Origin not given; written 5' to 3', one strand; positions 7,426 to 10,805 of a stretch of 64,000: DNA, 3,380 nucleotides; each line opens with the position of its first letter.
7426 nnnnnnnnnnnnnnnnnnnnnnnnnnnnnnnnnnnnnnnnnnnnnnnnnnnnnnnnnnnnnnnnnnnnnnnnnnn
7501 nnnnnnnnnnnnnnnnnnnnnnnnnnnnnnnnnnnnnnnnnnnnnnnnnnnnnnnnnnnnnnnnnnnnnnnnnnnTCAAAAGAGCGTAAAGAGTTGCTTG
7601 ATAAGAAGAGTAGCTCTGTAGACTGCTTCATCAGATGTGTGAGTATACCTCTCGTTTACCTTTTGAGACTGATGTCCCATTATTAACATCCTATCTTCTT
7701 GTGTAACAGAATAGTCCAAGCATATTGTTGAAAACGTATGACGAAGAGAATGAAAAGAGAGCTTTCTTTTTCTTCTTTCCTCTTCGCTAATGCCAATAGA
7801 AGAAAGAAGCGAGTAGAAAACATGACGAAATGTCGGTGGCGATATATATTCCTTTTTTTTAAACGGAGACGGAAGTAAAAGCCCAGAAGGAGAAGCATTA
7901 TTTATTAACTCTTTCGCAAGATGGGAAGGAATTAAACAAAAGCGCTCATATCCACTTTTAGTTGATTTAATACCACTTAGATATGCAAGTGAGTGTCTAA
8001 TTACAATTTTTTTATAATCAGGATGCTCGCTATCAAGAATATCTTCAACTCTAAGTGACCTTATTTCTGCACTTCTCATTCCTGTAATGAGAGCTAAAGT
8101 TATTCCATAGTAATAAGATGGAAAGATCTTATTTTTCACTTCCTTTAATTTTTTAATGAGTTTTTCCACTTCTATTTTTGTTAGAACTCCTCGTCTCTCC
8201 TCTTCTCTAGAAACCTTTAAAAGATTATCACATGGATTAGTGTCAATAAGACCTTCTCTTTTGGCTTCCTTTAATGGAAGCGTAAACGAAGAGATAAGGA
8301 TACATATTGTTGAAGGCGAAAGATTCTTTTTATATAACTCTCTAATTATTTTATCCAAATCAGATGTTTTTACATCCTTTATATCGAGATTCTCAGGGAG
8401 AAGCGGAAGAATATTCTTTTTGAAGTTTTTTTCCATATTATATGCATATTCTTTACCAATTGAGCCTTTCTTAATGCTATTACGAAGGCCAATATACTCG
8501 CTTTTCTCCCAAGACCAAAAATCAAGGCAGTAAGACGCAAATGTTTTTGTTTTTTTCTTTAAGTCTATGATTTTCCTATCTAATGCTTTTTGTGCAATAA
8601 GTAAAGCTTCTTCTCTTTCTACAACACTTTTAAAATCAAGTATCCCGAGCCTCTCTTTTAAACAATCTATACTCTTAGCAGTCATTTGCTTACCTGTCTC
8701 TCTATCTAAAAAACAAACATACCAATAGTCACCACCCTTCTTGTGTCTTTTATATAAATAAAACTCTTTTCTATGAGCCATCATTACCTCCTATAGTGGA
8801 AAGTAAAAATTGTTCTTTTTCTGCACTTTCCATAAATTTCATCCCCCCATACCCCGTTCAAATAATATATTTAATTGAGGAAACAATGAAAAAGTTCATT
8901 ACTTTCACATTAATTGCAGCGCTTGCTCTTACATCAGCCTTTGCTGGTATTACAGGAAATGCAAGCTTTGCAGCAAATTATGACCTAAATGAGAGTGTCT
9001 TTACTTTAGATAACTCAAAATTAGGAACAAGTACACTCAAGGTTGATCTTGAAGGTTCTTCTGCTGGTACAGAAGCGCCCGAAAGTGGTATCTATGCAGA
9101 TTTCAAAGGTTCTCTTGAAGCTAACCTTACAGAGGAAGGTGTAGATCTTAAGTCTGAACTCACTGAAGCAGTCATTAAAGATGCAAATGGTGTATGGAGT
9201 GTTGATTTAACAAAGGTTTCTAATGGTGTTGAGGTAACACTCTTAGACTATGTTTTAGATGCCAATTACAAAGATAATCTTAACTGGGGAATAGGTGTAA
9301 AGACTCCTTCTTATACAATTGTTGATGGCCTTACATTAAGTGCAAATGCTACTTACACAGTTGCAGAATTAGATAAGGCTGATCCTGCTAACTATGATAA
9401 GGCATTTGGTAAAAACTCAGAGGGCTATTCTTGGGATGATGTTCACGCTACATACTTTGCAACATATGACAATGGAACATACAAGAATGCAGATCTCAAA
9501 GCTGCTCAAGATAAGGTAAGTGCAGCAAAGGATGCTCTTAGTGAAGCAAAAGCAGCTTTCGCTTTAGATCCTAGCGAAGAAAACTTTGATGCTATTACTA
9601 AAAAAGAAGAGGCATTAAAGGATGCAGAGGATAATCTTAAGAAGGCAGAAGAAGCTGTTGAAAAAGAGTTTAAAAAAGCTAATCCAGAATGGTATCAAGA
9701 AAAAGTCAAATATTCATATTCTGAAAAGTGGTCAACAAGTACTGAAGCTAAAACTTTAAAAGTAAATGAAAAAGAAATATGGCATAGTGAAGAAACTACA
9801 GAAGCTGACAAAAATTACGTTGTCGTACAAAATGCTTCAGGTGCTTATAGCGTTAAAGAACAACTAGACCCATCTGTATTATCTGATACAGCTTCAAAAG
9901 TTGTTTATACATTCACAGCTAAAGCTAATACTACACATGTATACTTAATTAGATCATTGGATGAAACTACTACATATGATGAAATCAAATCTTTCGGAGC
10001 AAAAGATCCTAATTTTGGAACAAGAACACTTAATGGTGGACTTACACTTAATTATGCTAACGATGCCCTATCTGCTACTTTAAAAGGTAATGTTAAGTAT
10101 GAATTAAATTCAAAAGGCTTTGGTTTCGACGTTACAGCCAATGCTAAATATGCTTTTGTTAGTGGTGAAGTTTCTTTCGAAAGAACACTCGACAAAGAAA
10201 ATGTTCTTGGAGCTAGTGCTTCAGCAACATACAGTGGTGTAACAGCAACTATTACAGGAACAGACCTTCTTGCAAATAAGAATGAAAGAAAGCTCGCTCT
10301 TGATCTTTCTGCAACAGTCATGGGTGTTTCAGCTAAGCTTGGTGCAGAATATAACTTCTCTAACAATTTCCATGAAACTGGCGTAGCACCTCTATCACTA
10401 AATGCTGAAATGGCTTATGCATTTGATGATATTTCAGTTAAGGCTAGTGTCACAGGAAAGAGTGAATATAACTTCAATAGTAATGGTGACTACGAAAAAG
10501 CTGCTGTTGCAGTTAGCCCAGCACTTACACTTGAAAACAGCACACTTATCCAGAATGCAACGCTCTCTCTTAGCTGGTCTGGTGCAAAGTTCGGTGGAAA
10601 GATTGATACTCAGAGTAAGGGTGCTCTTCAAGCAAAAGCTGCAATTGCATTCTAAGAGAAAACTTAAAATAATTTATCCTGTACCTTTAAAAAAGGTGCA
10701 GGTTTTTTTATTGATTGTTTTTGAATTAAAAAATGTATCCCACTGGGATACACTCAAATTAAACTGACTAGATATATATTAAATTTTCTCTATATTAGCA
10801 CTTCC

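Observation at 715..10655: Same divergent 'tyrosine recombinase / surface-protein paralog' gene pair occurs twice, bracketing rplM-rpsI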

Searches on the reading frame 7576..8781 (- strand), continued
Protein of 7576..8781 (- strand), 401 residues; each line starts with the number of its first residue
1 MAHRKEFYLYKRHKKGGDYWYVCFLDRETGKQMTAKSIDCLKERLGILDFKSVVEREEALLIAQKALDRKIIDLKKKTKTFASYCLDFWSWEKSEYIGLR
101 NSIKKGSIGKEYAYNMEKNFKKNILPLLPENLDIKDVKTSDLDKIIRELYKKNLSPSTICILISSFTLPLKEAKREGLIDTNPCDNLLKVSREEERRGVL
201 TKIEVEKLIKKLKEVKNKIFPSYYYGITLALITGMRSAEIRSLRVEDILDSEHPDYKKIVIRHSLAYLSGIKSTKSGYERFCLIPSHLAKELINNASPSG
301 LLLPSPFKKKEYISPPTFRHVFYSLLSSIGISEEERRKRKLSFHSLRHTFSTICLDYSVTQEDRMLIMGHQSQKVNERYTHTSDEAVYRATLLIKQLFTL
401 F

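Call 83: find_encoding_contigs(protein=P0121, flank=10000, max_places=6)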
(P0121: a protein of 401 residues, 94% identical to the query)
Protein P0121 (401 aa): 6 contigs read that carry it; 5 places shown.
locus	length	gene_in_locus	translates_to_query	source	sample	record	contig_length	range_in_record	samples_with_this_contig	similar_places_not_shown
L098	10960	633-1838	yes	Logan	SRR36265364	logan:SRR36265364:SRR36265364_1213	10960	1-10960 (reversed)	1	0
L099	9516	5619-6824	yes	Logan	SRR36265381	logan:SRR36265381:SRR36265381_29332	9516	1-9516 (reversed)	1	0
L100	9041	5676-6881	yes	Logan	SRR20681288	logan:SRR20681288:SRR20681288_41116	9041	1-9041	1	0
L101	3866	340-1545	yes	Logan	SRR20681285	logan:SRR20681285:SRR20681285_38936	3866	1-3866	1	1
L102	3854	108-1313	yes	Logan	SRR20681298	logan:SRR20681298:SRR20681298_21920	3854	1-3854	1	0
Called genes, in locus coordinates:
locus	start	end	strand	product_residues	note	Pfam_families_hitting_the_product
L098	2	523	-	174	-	?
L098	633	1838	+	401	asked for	PF00589:Phage_integrase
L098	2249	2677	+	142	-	PF00572:Ribosomal_L13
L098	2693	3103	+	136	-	PF00380:Ribosomal_S9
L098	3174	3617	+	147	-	PF21982:RecX_HTH1, PF02631:RecX_HTH2 (faint)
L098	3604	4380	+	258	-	-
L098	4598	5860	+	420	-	-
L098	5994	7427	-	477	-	-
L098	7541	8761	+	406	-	PF00589:Phage_integrase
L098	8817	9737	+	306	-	PF02588:YitT_membrane, PF19700:DUF6198, PF10035:DUF2179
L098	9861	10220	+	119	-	-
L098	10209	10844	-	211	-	PF02589:LUD_dom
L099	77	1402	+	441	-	PF00919:UPF0004, PF04055:Radical_SAM, PF18693:TRAM_2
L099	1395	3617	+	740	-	PF00580:UvrD-helicase, PF01443:Viral_helicase1 (faint), PF13245:AAA_19, PF13604:AAA_30 (faint), PF13361:UvrD_C, PF13538:UvrD_C_2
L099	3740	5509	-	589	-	-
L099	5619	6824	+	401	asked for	PF00589:Phage_integrase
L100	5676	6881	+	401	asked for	PF00589:Phage_integrase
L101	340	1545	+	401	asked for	PF00589:Phage_integrase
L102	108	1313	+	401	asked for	PF00589:Phage_integrase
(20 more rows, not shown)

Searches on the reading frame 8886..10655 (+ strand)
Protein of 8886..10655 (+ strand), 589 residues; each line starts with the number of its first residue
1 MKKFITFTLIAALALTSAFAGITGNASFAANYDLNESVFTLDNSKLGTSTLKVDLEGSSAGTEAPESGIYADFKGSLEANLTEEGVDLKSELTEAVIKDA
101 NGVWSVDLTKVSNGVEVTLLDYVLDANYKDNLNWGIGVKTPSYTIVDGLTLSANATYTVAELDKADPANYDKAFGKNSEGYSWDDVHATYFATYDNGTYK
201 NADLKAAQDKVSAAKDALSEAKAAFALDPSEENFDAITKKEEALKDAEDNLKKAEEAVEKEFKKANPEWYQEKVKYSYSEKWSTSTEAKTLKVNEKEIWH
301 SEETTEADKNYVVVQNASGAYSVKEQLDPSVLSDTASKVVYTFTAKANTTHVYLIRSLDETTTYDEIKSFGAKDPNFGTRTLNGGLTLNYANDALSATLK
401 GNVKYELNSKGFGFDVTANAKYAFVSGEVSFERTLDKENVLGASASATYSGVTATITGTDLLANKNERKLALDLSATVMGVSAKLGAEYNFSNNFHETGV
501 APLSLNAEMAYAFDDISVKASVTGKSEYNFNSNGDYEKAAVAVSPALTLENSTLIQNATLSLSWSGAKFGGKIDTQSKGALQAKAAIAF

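Call 3: search_protein_families(library=pfam, proteins=[window:8886-10655:+], max_evalue=0.01)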
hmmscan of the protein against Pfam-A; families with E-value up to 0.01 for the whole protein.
window:8886-10655:+ (589 aa): 0 families

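Call 4: search_protein_families(library=ncbifam, proteins=[window:8886-10655:+], max_evalue=0.01)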
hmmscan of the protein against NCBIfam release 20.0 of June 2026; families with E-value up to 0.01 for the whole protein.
window:8886-10655:+ (589 aa): 1 family
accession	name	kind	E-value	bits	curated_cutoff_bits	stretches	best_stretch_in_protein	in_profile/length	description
NF033908.1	AcfA_fam_omp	subfamily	0.00088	18.7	100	1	476-530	171-217/217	AcfA family outer membrane beta-barrel protein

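Call 82: find_encoding_contigs(protein=window:8886-10655:+, flank=6000, max_places=10)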
Protein window:8886-10655:+ (589 aa): no gene with exactly this product is on record in the collection.
